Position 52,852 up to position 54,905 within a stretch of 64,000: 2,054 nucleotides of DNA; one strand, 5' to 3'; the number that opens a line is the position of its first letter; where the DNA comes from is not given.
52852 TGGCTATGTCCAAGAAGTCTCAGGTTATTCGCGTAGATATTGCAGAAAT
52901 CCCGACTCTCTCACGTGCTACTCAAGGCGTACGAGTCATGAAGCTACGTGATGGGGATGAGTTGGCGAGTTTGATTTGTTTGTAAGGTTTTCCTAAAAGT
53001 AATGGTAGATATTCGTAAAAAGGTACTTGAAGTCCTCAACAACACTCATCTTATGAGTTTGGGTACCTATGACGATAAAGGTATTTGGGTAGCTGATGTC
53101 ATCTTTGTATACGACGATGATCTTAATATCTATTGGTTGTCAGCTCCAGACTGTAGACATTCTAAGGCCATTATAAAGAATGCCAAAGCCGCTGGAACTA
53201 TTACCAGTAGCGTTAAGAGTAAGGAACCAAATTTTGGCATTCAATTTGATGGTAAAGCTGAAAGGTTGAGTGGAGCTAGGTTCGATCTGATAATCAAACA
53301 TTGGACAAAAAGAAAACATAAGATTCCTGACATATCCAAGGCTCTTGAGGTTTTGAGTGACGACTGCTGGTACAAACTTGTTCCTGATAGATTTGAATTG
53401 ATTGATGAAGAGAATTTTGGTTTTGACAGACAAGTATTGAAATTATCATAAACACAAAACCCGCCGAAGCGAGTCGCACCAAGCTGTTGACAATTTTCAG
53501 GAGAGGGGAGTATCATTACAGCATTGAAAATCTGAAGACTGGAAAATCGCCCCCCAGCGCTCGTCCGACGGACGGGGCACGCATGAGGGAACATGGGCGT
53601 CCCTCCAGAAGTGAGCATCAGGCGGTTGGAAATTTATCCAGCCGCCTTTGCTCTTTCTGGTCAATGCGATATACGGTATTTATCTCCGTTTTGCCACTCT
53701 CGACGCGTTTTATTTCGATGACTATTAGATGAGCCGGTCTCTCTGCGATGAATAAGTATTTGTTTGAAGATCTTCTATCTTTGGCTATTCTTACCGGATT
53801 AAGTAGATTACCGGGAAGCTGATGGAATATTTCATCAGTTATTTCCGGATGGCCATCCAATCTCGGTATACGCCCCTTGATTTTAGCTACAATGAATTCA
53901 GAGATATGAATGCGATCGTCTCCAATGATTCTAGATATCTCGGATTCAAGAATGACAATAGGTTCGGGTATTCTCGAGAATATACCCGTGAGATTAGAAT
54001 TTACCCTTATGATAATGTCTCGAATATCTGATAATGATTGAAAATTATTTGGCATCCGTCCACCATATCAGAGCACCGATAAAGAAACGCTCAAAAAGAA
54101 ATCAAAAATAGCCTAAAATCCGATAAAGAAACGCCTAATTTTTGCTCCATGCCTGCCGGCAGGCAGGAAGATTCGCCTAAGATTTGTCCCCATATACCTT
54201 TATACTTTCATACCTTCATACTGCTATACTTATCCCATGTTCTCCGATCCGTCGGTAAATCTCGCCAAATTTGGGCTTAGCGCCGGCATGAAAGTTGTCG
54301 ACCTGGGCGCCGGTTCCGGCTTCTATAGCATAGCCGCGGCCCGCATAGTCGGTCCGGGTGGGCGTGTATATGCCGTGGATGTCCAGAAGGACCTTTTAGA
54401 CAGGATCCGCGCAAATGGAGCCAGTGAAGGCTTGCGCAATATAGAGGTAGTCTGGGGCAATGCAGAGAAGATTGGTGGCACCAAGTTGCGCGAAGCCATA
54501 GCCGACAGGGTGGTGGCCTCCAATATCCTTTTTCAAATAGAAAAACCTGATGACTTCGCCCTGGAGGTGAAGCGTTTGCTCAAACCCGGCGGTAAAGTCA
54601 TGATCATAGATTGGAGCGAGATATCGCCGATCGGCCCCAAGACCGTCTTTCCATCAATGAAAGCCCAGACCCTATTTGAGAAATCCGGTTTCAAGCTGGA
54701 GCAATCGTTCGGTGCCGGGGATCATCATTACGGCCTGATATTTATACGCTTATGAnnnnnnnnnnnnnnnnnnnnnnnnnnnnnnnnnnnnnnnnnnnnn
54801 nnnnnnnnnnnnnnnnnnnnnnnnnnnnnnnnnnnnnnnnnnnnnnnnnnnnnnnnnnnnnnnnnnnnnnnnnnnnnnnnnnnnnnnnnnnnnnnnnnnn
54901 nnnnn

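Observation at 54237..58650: Six tandem, divergent VirB2/TrbC-like mini-pilin genes behind a methyltransferase and an anchored solute-binding-like protein, with no secretion machinery in view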

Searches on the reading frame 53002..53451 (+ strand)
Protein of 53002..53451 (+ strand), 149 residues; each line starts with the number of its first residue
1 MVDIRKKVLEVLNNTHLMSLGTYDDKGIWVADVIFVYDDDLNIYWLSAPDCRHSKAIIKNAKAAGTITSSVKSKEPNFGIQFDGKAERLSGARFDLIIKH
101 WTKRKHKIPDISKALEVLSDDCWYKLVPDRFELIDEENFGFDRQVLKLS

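Call 7: search_protein_families(library=pfam, proteins=[window:53002-53451:+], max_evalue=0.01)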
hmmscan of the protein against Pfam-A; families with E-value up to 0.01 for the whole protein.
window:53002-53451:+ (149 aa): 1 family
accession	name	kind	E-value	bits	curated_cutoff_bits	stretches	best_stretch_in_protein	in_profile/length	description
PF01243.27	PNPOx_N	-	4e-05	24.4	28.1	1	5-104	2-96/120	Pyridoxamine 5'-phosphate oxidase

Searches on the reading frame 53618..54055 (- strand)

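Call 7: search_protein_families(library=pfam, proteins=[window:53618-54055:-], max_evalue=0.01)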
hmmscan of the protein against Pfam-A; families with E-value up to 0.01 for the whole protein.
window:53618-54055:- (145 aa): 1 family
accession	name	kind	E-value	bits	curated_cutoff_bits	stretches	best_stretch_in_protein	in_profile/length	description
PF18819.6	MuF_C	-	4.9e-05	23.8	27.6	1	68-131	8-76/103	Phage MuF-C-terminal domain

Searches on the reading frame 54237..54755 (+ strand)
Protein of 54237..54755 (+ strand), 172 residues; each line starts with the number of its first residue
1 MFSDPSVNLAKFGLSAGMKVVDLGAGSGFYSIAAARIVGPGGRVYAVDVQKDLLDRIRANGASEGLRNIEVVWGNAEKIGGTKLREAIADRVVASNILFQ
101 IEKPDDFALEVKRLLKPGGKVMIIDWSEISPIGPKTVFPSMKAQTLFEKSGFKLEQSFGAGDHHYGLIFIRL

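Call 3: search_protein_families(library=pfam, proteins=[window:54237-54755:+], max_evalue=1)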
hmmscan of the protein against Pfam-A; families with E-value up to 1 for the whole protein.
window:54237-54755:+ (172 aa): 20 families
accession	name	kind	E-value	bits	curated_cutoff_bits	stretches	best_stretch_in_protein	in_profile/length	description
PF13847.12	Methyltransf_31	-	3.2e-18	66.2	27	1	15-127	2-113/145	Methyltransferase domain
PF08241.18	Methyltransf_11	-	1.6e-14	54.8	21.2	1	21-123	1-95/95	Methyltransferase domain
PF13649.12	Methyltransf_25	-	9.2e-14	52.3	27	1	20-119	1-97/97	Methyltransferase domain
PF01209.24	Ubie_methyltran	-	2.2e-11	44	20.1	1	15-130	46-158/233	ubiE/COQ5 methyltransferase family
PF08242.18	Methyltransf_12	-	1.7e-09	38.7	30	1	21-120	1-97/98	Methyltransferase domain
PF01135.25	PCMT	-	6.9e-08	32.9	20.3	1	13-76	70-133/210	Protein-L-isoaspartate(D-aspartate) O-methyltransferase (PCMT)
PF06325.19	PrmA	-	2.8e-07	30.8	22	1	16-122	161-257/296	Ribosomal protein L11 methyltransferase (PrmA)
PF13489.12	Methyltransf_23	-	1.2e-06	28.9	27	1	9-127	13-120/164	Methyltransferase domain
PF01728.25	FtsJ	-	2.7e-06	27.9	24.1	1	10-58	14-62/181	FtsJ-like methyltransferase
PF08704.16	GCD14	-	3.1e-05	24.2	26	1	7-68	31-92/247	tRNA methyltransferase complex GCD14 subunit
PF05175.20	MTS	-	4.1e-05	23.7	23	1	16-124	31-139/170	Methyltransferase small domain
PF02475.24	TRM5-TYW2_MTfase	-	0.00021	21.7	28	1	16-98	36-114/164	TRM5/TYW2 methyltransferase domain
PF01269.23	Fibrillarin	-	0.00023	20.8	27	1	8-124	63-175/227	Fibrillarin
PF02390.23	Methyltransf_4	-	0.00086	19.3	24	1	19-91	4-71/173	Putative methyltransferase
PF10294.15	Methyltransf_16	-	0.0019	18.4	21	1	16-122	46-154/174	Lysine methyltransferase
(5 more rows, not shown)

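Call 4: search_protein_families(library=ncbifam, proteins=[window:54237-54755:+], max_evalue=1)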
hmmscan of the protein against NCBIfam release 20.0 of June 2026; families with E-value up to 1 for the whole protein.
window:54237-54755:+ (172 aa): 74 families (the best 25 are shown)
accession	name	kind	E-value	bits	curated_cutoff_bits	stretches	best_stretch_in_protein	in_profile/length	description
NF041537.1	ArsM_AhpD_UU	exception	2.3e-19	69.4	510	1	15-129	75-186/345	arsenite methyltransferase/AhpD domain selenoprotein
NF008823.0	PRK11873.1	subfamily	4.9e-18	65.6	263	1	14-126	75-184/272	arsenite methyltransferase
NF047649.1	MTase_UXPK_star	exception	9.3e-18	64.2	460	1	14-131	75-189/283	methyltransferase/UXPK-star double selenoprotein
NF041536.1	ArsM_DUF2284_UU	exception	1.4e-15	56.6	575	1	14-125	74-182/459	arsenite methyltransferase/DUF2284 domain selenoprotein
TIGR02469.1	CbiT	equivalog_domain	1.2e-13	51.4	78.3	1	8-121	11-118/124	precorrin-6Y C5,15-methyltransferase (decarboxylating) subunit CbiT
NF001240.0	PRK00216.1-1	equivalog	2.2e-13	49.9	378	1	11-128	58-173/251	bifunctional demethylmenaquinone methyltransferase/2-methoxy-6-polyprenyl-1,4-benzoquinol methylase UbiE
NF052510.1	methyltran_MpqE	exception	7.4e-12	45.1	335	1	14-128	44-156/234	methyl-plastoquinone biosynthesis methyltransferase MpqE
NF001556.0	PRK00377.1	equivalog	7.8e-11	42.1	238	1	7-80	31-105/198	cobalt-precorrin-6Y C(15)-methyltransferase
TIGR04364.1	methyltran_FxLD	equivalog_domain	9e-11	41.4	320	1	10-78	76-143/394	methyltransferase, FxLD system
NF010549.0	PRK13942.1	equivalog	2.1e-10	40.5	282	1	13-103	74-161/215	protein-L-isoaspartate O-methyltransferase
NF043040.1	corrin_prot_MT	hypoth_equivalog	3.8e-10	39.6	180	1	15-125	40-149/216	corrinoid protein-associated methyltransferase CpaM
TIGR02752.1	MenG_heptapren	equivalog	4.8e-10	39.4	419.85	1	13-136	42-162/231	demethylmenaquinone methyltransferase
NF001243.0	PRK00216.1-4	equivalog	4.9e-10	39.1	235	1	13-136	44-164/237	demethylmenaquinone methyltransferase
TIGR01983.1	UbiG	equivalog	1.7e-08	34.1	102.95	1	16-123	49-151/228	bifunctional 2-polyprenyl-6-hydroxyphenol methylase/3-demethylubiquinol 3-O-methyltransferase UbiG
NF040538.1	methyl_ArsM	equivalog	2.1e-08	33.8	500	1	15-60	60-105/356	arsinothricin biosynthesis methyltransferase ArsM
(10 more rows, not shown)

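Call 83: search_solved_structures(query=window:54237-54752:+, max_evalue=0.00001)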
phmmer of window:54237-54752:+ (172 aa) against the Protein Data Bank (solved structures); distinct sequences matched with E-value up to 0.00001: 7.
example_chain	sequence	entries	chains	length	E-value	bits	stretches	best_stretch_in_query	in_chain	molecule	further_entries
3dh0_A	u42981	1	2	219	3.6e-19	72.7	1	4-167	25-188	SAM dependent methyltransferase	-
3mgg_A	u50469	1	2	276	3.6e-08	36.9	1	16-127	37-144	Methyltransferase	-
3i9f_A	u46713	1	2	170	2e-07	34.5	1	20-170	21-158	Putative type 11 methyltransferase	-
8zc8_A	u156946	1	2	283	4.6e-06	30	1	11-135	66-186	MitM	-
21zq_A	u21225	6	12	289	4.8e-06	30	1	11-135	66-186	MitM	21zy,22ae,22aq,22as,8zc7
5mgz_A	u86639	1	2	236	8.1e-06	29.2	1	10-124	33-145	8-demethylnovobiocic acid C(8)-methyltransferase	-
1vl5_A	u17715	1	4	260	9.1e-06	29.1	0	13-127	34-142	unknown conserved protein BH2331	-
